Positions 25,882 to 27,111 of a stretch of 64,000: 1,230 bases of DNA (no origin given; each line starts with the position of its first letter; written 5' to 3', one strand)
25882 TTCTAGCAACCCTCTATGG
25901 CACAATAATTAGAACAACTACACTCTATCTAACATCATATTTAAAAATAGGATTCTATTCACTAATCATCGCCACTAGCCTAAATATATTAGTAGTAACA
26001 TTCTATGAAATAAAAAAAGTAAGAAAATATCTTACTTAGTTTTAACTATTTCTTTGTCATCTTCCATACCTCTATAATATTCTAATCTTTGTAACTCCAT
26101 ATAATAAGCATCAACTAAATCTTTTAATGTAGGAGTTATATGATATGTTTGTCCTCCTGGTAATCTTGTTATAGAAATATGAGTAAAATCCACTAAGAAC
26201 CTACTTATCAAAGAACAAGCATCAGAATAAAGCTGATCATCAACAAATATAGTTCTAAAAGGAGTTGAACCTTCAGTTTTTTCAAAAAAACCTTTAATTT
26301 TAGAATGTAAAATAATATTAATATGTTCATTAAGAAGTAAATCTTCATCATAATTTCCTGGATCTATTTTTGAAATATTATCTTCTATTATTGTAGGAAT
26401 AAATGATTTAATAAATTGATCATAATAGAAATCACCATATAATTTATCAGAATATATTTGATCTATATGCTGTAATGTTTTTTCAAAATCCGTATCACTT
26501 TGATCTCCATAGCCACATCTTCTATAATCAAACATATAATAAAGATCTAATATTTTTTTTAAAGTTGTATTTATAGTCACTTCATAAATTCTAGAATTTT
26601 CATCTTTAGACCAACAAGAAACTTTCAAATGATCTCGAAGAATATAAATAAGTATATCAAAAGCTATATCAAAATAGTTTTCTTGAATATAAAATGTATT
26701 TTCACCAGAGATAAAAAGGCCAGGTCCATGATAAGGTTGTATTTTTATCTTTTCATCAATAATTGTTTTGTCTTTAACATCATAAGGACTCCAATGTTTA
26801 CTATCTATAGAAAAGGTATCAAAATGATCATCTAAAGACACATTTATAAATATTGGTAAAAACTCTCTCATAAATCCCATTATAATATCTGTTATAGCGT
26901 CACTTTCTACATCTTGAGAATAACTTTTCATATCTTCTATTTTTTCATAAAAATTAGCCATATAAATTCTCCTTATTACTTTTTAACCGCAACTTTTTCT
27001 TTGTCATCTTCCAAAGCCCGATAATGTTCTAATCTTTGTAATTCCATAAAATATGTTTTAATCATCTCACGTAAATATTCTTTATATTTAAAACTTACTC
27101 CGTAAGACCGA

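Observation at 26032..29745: Four tandem paralogs, each an internal duplication: eight copies of an unassigned ~150-aa module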

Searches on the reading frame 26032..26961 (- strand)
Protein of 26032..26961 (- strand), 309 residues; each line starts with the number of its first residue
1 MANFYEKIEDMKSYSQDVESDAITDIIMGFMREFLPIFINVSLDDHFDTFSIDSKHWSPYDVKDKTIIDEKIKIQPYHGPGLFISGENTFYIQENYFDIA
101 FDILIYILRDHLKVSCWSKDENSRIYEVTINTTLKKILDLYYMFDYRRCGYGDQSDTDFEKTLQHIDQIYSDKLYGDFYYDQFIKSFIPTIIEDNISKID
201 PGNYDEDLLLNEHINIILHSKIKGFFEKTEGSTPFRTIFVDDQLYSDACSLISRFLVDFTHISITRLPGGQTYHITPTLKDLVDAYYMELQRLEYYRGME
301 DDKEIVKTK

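Call 3: search_protein_families(library=pfam, proteins=[window:26032-26961:-], max_evalue=1)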
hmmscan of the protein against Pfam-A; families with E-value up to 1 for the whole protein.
window:26032-26961:- (309 aa): 0 families

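Call 4: search_protein_families(library=ncbifam, proteins=[window:26032-26961:-], max_evalue=1)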
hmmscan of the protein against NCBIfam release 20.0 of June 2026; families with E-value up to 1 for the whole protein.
window:26032-26961:- (309 aa): 1 family
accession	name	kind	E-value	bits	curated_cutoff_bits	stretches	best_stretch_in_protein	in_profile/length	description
NF007954.0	PRK10673.1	equivalog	0.13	11.5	399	1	73-98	190-215/255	esterase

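Call 11: find_related_loci(query=A1, collection=genome_contigs, flank=10000)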
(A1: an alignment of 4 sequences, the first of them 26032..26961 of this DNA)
Query A1 (309 aa) in genome_contigs; peptide patterns used: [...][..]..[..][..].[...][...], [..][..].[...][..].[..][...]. (x = any residue, [..] = any of these).
599 stretches matched a pattern, but none encodes a relative of the query by tblastn (E <= 1e-3).
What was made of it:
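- Tried and rejected: GTDB genome scan with patterns from the four paralogs found nothing, so the source species appears not to be among the representative genomes (call 11).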

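Call 19: search_protein_families(library=padloc, proteins=[window:26032-26961:-], max_evalue=1)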
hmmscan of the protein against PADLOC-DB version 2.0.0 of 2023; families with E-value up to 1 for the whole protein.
window:26032-26961:- (309 aa): 0 families

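Call 20: search_protein_families(library=phrogs, proteins=[window:26032-26961:-], max_evalue=1)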
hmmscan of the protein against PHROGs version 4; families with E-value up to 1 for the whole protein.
window:26032-26961:- (309 aa): 2 families
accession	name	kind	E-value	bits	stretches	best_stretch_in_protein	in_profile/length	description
phrog_16799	-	unknown function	0.088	14.1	1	245-297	45-93/107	-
phrog_32641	-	unknown function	0.15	13.2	0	274-292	27-45/63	-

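Call 25: predict_structure(alignment_id=A1)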
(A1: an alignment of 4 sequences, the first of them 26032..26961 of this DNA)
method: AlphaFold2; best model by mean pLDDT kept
length: 309 residues; sequences in the alignment: 4
mean_pLDDT: 67.0   pTM: 0.51
mean pLDDT of the five models: 67.0, 66.4, 66.0, 62.5, 60.8
residues with pLDDT >= 90: 5; 70-90: 150; 50-70: 102; < 50: 52
segments of 3 or more residues with pLDDT < 50: 1-17, 48-58, 149-153, 170-174, 230-233, 301-309
pLDDT, mean of each block of 10 residues (from residue 1): 42 46 80 80 57 41 66 86 84 87 81 63 74 78 64 60 57 56 76 74 63 76 60 59 72 71 75 79 75 57 34
secondary structure, 60 per line:
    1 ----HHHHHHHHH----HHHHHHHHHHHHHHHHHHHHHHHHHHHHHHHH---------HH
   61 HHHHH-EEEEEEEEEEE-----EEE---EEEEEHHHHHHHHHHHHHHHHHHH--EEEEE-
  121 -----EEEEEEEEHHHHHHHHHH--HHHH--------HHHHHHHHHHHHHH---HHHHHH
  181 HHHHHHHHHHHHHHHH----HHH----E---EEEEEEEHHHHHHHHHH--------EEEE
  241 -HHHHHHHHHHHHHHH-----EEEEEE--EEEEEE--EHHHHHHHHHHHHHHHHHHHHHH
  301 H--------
elements in order: H5-13 H18-49 H59-65 E67-77 E83-85 E89-93 H94-112 E115-119 E126-133 H134-143 H146-149 H158-171 H175-196 E212-218 H219-228 E237-240 H242-256 E262-267 E270-275 H279-301

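Call 27: search_protein_representatives(alignment_id=A1)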
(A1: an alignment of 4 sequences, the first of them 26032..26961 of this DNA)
Query: 4 sequences, 306 profile positions. Proteins with E-value up to 0.001 (for the whole library): 36; up to 1e-10: 11; up to 1e-30: 4. The best 36 are listed.
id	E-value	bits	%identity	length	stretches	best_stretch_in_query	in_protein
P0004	1.4e-137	475.0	-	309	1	1-305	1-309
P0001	3.2e-135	467.2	-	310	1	1-306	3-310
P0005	3.6e-127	440.8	-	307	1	1-306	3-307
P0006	5.1e-85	302.3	-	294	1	4-306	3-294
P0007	2.1e-17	80.3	-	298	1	1-305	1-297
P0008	3.0e-16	76.5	-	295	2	160-306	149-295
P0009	3.0e-15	73.2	-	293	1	1-293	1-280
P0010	6.1e-13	65.6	-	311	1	1-300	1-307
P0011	7.5e-12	62.0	-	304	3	177-294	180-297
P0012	7.8e-12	62.0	-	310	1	1-299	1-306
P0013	2.9e-11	60.1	-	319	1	1-293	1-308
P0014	1.9e-10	57.4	-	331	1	1-295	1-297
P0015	5.6e-10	55.9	-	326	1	25-299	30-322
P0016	1.4e-09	54.6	-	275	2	164-291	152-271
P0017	2.6e-09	53.7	-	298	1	1-305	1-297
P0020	3.0e-08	50.2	-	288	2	173-294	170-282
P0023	1.2e-07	48.3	-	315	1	1-293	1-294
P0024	5.5e-07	46.1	-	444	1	1-293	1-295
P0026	1.7e-06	44.5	-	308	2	160-293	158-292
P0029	4.8e-06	43.0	-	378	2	174-292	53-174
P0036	6.8e-04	35.9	-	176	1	230-292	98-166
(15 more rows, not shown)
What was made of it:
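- Rarity: 36 hits at E<=1e-3 among 1.84e9 representative proteins (call 27).
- Tried and rejected: The exhaustive HMMER search was the productive one (call 27).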

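Call 29: fold_search(model_id=the predicted structure, library=pdb)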
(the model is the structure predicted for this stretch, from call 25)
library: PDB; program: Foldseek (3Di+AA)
matches with E <= 10: 522; with E <= 0.001: 0
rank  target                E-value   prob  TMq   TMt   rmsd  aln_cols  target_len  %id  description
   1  5suh_A                2.1e-02  0.33  0.12  0.17  17.7       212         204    8  The structure of double ringed trimeric shell protein MSM0271 from the RMM microcompartment (released 2016-12-14)
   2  5suh_C                3.9e-02  0.25  0.13  0.18  17.8       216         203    9  The structure of double ringed trimeric shell protein MSM0271 from the RMM microcompartment (released 2016-12-14)
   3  6gqe                  1.1e-01  0.12  0.11  0.19  23.1       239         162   11  X-ray structure of KH1-2 domain of IMP3 (released 2019-04-24)
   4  1b24                  1.2e-01  0.11  0.12  0.18  21.1       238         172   15  I-DMOI, INTRON-ENCODED ENDONUCLEASE (released 1999-03-24)
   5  2dch                  2.1e-01  0.11  0.12  0.16  19.6       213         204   10  Crystal structure of archaeal intron-encoded homing endonuclease I-Tsp061I (released 2006-07-06)
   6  5suh_B                2.5e-01  0.13  0.13  0.18  17.7       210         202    8  The structure of double ringed trimeric shell protein MSM0271 from the RMM microcompartment (released 2016-12-14)
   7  6qey                  2.8e-01  0.16  0.14  0.22  23.0       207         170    9  IMP1 KH1 and KH2 domains create a structural platform with unique RNA recognition and re-modelling properties (released 2019-03-27)
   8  5l39_C                3.1e-01  0.11  0.12  0.18  18.3       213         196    8  The structure of the fused permuted hexameric shell protein MSM0275 from the RMM microcompartment (released 2016-12-14)
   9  5o6i_F                3.5e-01  0.11  0.13  0.19  22.2       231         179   15  Structures and dynamics of mesophilic variants from the homing endonuclease I-DmoI (released 2017-12-06)
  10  9xy2_A                3.5e-01  0.06  0.12  0.13  26.0       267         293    9  One of a series of engineered variants of I-OnuI meganuclease targeting altered DNA target sequence (released 2025-09-10)
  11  5akf_A                3.7e-01  0.12  0.14  0.21  22.1       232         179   12  THE CRYSTAL STRUCTURE OF I-DMOI Q42AK120M IN COMPLEX WITH ITS TARGET DNA NICKED IN THE CODING STRAND A AND IN THE PRES (released 2015-06-17)
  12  2jzx_MODEL_1_A        3.7e-01  0.11  0.13  0.21  20.8       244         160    6  PCBP2 KH1-KH2 domains (released 2008-08-12)
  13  8yqt_C                3.9e-01  0.16  0.19  0.17  15.1       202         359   13  African swine fever virus RNA Polymerase-M1249L complex2 (released 2024-11-06)
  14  5kqw_A                3.9e-01  0.12  0.16  0.12  19.0       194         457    9  Directed Evolution of Transaminases By Ancestral Reconstruction. Using Old Proteins for New Chemistries (released 2017-07-12)
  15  5l39_B                3.9e-01  0.10  0.14  0.18  18.4       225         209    8  The structure of the fused permuted hexameric shell protein MSM0275 from the RMM microcompartment (released 2016-12-14)
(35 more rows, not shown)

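Call 32: find_homologous_proteins(query=A2, max_evalue=0.001)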
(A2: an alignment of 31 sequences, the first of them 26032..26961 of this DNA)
Query A2 (31 sequences) (309 aa, profile of the alignment): 2 proteins with E <= 0.001 among 5501 candidates.
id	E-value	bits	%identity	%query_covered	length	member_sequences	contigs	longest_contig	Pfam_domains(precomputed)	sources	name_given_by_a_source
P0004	7.6e-69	251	98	100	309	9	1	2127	-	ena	-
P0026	2.2e-56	210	27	57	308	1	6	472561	-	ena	-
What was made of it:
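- Tried and rejected: A search with the 31-sequence profile returned only P0004 and P0026 (call 32).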

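Call 35: find_related_loci(query=A3, collection=genome_contigs, flank=10000)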
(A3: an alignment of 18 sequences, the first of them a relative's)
Query A3 (315 aa) in genome_contigs; peptide patterns used: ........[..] (x = any residue, [..] = any of these).
20 stretches matched a pattern; 7 encode a relative of the query (tblastn E <= 1e-3); 6 distinct loci.
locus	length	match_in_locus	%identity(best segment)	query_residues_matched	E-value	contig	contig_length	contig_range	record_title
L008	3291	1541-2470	56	1-311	6e-108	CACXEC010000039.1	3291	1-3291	MAG: uncultured Erysipelotrichaceae bacterium isolate RUG11168 genome assembly, contig: RUG11168_asm_39, whole genome sh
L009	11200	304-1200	33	1-293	2e-50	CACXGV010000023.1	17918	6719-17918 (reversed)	MAG: uncultured Erysipelotrichaceae bacterium isolate RUG11246 genome assembly, contig: RUG11246_asm_23, whole genome sh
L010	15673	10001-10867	26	1-292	1e-13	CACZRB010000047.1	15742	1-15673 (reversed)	MAG: uncultured Erysipelotrichaceae bacterium isolate RUG12877 genome assembly, contig: RUG12877_asm_47, whole genome sh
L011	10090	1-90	73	281-310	2e-10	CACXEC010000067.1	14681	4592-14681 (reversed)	MAG: uncultured Erysipelotrichaceae bacterium isolate RUG11168 genome assembly, contig: RUG11168_asm_67, whole genome sh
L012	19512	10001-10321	32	183-290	3e-7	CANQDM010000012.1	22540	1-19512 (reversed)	MAG: uncultured Bacilli bacterium isolate Lapin-007__bin22 genome assembly, contig: Lapin-007__NODE_735_length_22540_cov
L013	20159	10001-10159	39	243-296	2e-6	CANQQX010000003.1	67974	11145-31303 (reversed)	MAG: uncultured Bacilli bacterium isolate Lapin-008__bin51 genome assembly, contig: Lapin-008__NODE_486_length_67974_cov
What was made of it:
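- Tried and rejected: A narrower alignment worked (call 35).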

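Call 36: find_encoding_contigs(protein=P0026, flank=10000, max_places=4)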
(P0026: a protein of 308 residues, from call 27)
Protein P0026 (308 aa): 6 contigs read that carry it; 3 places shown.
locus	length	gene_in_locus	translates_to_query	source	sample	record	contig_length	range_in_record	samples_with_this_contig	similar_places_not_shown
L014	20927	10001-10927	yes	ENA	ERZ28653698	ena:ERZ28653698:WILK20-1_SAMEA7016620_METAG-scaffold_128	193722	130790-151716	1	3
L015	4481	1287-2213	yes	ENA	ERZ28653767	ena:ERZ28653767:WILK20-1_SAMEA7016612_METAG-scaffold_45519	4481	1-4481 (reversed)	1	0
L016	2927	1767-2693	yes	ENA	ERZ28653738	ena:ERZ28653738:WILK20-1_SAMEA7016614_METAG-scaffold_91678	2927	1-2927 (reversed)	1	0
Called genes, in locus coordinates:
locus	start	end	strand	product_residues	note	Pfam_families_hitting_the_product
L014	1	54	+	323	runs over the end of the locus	PF13207:AAA_17 (faint), PF02881:SRP54_N, PF06414:Zeta_toxin (weak), PF00448:SRP54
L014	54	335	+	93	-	PF04297:UPF0122, PF04545:Sigma70_r4, PF08281:Sigma70_r4_2 (weak)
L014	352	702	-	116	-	-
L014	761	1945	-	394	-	PF01996:F420_ligase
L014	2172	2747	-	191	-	-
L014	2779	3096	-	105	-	PF08863:YolD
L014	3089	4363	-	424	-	PF00817:IMS, PF11798:IMS_HHH (weak), PF11799:IMS_C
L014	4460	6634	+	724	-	PF17764:PriA_3primeBD, PF00270:DEAD, PF04851:ResIII, PF20720:nSTAND3 (faint), PF18319:Zn_ribbon_PriA, PF00271:Helicase_C, PF18074:PriA_C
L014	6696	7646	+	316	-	-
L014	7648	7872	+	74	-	-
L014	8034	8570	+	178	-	PF18306:LDcluster4, PF03641:Lysine_decarbox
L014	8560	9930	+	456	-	PF28494:GlyRS_ins_1 (faint), PF00587:tRNA-synt_2b, PF03129:HGTP_anticodon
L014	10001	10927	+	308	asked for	-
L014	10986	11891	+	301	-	PF10298:WhiA_N, PF14527:LAGLIDADG_WhiA, PF02650:HTH_WhiA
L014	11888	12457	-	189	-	PF00574:CLP_protease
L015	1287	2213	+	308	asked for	-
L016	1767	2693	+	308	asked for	-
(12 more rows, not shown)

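Call 44: search_protein_families(library=pfam, proteins=[L009:2265-3170:+, L009:3802-4812:+, L010:8265-9482:+, L010:9472-9993:+, L010:10927-11589:+, L010:11813-14950:+, L012:8644-9801:+, L012:11051-11866:+, L012:11961-13454:+, L012:7861-8571:+], max_evalue=0.001)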
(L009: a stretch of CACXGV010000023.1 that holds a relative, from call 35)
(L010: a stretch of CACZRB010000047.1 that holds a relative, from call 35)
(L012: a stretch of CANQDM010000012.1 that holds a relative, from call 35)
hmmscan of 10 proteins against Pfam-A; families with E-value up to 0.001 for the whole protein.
L009:2265-3170:+ (301 aa): 3 families
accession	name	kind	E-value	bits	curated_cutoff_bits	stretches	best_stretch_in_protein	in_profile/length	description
PF14527.11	LAGLIDADG_WhiA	-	6.2e-26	90.8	23.2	1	113-203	3-92/93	WhiA LAGLIDADG-like domain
PF02650.20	HTH_WhiA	-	1.1e-22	80.7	27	1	207-293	1-83/84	WhiA C-terminal HTH domain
PF10298.14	WhiA_N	-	1.6e-11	44.6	23.4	1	29-91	12-78/86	WhiA N-terminal LAGLIDADG-like domain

L009:3802-4812:+ (336 aa): 0 families

L010:8265-9482:+ (405 aa): 2 families
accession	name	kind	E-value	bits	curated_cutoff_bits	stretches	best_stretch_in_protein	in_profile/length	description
PF06838.17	Met_gamma_lyase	-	2.2e-158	527.5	24.2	1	7-402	3-404/405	Methionine gamma-lyase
PF01053.26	Cys_Met_Meta_PP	-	7.5e-11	41.6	27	1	37-227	27-201/381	Cys/Met metabolism PLP-dependent enzyme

L010:9472-9993:+ (173 aa): 1 family
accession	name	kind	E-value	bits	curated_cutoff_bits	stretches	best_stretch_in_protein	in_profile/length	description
PF06695.16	Sm_multidrug_ex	-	5.4e-45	153.3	30.7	1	40-160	1-121/121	Putative small multi-drug export protein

L010:10927-11589:+ (220 aa): 1 family
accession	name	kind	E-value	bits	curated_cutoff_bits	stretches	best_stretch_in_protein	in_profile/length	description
PF13828.11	DUF4190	-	6.2e-09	35.9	35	1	15-64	10-61/62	Domain of unknown function (DUF4190)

L010:11813-14950:+ (1045 aa): 4 families
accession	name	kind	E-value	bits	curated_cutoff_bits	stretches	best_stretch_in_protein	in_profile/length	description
PF00133.28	tRNA-synt_1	-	2.8e-118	395.7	22.7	1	35-637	2-406/414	tRNA synthetases class I (I, L, M and V)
PF19302.4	DUF5915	-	8.9e-52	175.9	27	1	855-1044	3-194/195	Domain of unknown function (DUF5915)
PF08264.19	Anticodon_1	-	1.6e-39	135.5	25.1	1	692-838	1-146/148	Anticodon-binding domain of tRNA ligase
PF09334.17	tRNA-synt_1g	-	8.5e-15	54.8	20.1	2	64-202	10-145/391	tRNA synthetases class I (M)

L012:8644-9801:+ (385 aa): 1 family
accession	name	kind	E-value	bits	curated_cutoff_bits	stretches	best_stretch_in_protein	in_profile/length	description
PF00162.24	PGK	-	1.1e-102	344.4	27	1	5-367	2-376/379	Phosphoglycerate kinase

L012:11051-11866:+ (271 aa): 2 families
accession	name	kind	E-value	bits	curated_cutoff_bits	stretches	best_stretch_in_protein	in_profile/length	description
PF08769.17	Spo0A_C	-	1.5e-38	131.4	25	1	159-262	1-104/104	Sporulation initiation factor Spo0A C terminal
PF00072.30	Response_reg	-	7.7e-17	61.9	30.2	1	24-137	1-110/111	Response regulator receiver domain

L012:11961-13454:+ (497 aa): 3 families
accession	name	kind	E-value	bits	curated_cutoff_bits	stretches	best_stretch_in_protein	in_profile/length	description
PF01676.23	Metalloenzyme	-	3.2e-66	223.9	24.3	1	2-483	1-250/252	Metalloenzyme superfamily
PF06415.18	iPGM_N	-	6.5e-60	202.8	27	1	92-282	14-212/217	BPG-independent PGAM N-terminus (iPGM_N)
PF01663.27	Phosphodiest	-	7e-08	32.9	23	1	376-441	158-228/342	Type I phosphodiesterase / nucleotide pyrophosphatase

L012:7861-8571:+ (236 aa): 1 family
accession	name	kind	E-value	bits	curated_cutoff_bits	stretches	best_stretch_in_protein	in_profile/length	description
PF03009.23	GDPD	-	2.7e-23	83.8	23.6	1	15-162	1-167/244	Glycerophosphoryl diester phosphodiesterase family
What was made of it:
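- One context lies directly upstream of spo0A (L012 and L013, call 44).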

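Call 52: predict_structure(alignment_id=A2)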
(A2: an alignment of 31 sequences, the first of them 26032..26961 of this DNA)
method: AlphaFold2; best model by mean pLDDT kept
length: 309 residues; sequences in the alignment: 31
mean_pLDDT: 80.7   pTM: 0.50
mean pLDDT of the five models: 80.7, 78.9, 77.8, 77.7, 77.2
residues with pLDDT >= 90: 115; 70-90: 130; 50-70: 51; < 50: 13
segments of 3 or more residues with pLDDT < 50: 149-151, 153-155, 305-309
pLDDT, mean of each block of 10 residues (from residue 1): 67 74 85 87 73 58 84 92 81 93 93 87 91 90 68 53 59 79 92 91 88 92 76 75 87 87 90 93 92 76 48
secondary structure, 60 per line:
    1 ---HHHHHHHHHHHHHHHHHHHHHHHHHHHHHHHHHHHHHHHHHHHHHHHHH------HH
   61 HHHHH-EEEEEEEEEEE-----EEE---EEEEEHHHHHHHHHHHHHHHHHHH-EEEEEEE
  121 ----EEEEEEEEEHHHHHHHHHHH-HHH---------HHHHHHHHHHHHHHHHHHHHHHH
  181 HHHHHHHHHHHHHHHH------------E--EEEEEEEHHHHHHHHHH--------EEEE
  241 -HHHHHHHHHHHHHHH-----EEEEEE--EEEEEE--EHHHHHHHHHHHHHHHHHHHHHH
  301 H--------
elements in order: H4-52 H59-65 E67-77 E83-85 E89-93 H94-112 E114-120 E125-133 H134-144 H158-196 E212-218 H219-228 E237-240 H242-256 E262-267 E270-275 H279-301
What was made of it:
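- Structure: AlphaFold2 with the 31-sequence alignment gives pLDDT 80.7 and the same strand and helix order in both halves. pTM is 0.50, so the packing of the two modules is uncertain (call 52). The order of secondary-structure elements resembles the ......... domain (call 52).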

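Call 54: fold_search(model_id=the predicted structure, library=pdb)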
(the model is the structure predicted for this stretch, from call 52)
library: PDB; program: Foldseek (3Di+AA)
matches with E <= 10: 626; with E <= 0.001: 0
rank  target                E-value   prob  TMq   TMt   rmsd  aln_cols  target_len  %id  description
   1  7mq8_NY               4.5e-02  0.28  0.15  0.17  24.2       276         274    9  Cryo-EM structure of the human SSU processome, state pre-A1 (released 2021-09-22)
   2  6gqe                  5.4e-02  0.15  0.12  0.18  24.6       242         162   11  X-ray structure of KH1-2 domain of IMP3 (released 2019-04-24)
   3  1p4x                  6.4e-02  0.20  0.15  0.17  16.6       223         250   12  Crystal structure of SarS protein from Staphylococcus Aureus (released 2003-07-08)
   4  1b24                  6.8e-02  0.14  0.13  0.19  21.9       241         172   14  I-DMOI, INTRON-ENCODED ENDONUCLEASE (released 1999-03-24)
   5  6qey                  9.7e-02  0.28  0.15  0.23  25.7       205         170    9  IMP1 KH1 and KH2 domains create a structural platform with unique RNA recognition and re-modelling properties (released 2019-03-27)
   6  5suh_A                1.0e-01  0.14  0.12  0.17  20.1       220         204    9  The structure of double ringed trimeric shell protein MSM0271 from the RMM microcompartment (released 2016-12-14)
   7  8ron_B                1.6e-01  0.11  0.14  0.10  18.2       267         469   10  Crystal structure of human FAD synthase, isoform 2 (released 2024-04-10)
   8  4d6o_G                1.7e-01  0.14  0.13  0.20  21.4       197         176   12  THE CRYSTAL STRUCTURE OF I-DMOI IN COMPLEX WITH ITS TARGET DNA AT 1H INCUBATION IN 5MM MG (STATE 2) (released 2014-12-17)
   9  2vs8_A                1.8e-01  0.11  0.13  0.19  20.9       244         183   13  The crystal structure of I-DmoI in complex with DNA and Mn (released 2008-11-11)
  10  2vs7_G                1.8e-01  0.10  0.13  0.19  22.3       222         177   14  The crystal structure of I-DmoI in complex with DNA and Ca (released 2008-11-11)
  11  2vs8_K                1.9e-01  0.12  0.12  0.18  21.5       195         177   14  The crystal structure of I-DmoI in complex with DNA and Mn (released 2008-11-11)
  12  2vs7_D                2.0e-01  0.09  0.12  0.17  21.3       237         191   12  The crystal structure of I-DmoI in complex with DNA and Ca (released 2008-11-11)
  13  7vkl_A                2.4e-01  0.09  0.11  0.18  22.5       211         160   12  Crystal structure of MmIMP3-KH12 in complex with zipcode RNA (released 2022-10-05)
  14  2n8m_MODEL_1_A        2.4e-01  0.09  0.10  0.15  22.7       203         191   11  Zipcode-binding-protein-1 KH3(DD)KH4 domains in complex with the KH4 RNA target (released 2017-01-25)
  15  5o6i_F                3.2e-01  0.08  0.13  0.19  21.2       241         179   12  Structures and dynamics of mesophilic variants from the homing endonuclease I-DmoI (released 2017-12-06)
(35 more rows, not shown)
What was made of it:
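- On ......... / WhiA-like pseudo-dimer: I-DmoI hits have E>=0.07 and TM<0.2 (calls 29, 54).
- Closest known: Single-chain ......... proteins and WhiA. Different: I-DmoI Foldseek hits have E 0.07-0.7 and TM<0.2 (calls 29, 54).
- The top, non-significant Foldseek hits are mainly tandem-domain proteins, many of them nucleic-acid binders: I-DmoI, KH1-KH2 pairs and SarS (calls 29, 54).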

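Call 56: search_solved_structures(query=A2, max_evalue=10)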
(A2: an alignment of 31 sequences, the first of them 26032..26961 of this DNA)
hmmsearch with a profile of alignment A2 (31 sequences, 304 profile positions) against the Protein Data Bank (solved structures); distinct sequences matched with E-value up to 10: 5.
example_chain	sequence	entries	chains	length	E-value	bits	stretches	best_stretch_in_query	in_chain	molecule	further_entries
4aig_A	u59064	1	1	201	0.66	12.7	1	75-175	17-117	ADAMALYSIN II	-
3aig_A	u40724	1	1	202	0.66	12.7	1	75-175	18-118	ADAMALYSIN II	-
2aig_P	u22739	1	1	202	0.66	12.7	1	75-175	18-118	ADAMALYSIN II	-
1f75_A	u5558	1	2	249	1.1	12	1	181-273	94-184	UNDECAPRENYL PYROPHOSPHATE SYNTHETASE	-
2ziu_A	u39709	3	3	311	1.1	11.9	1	72-142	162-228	Mus81 protein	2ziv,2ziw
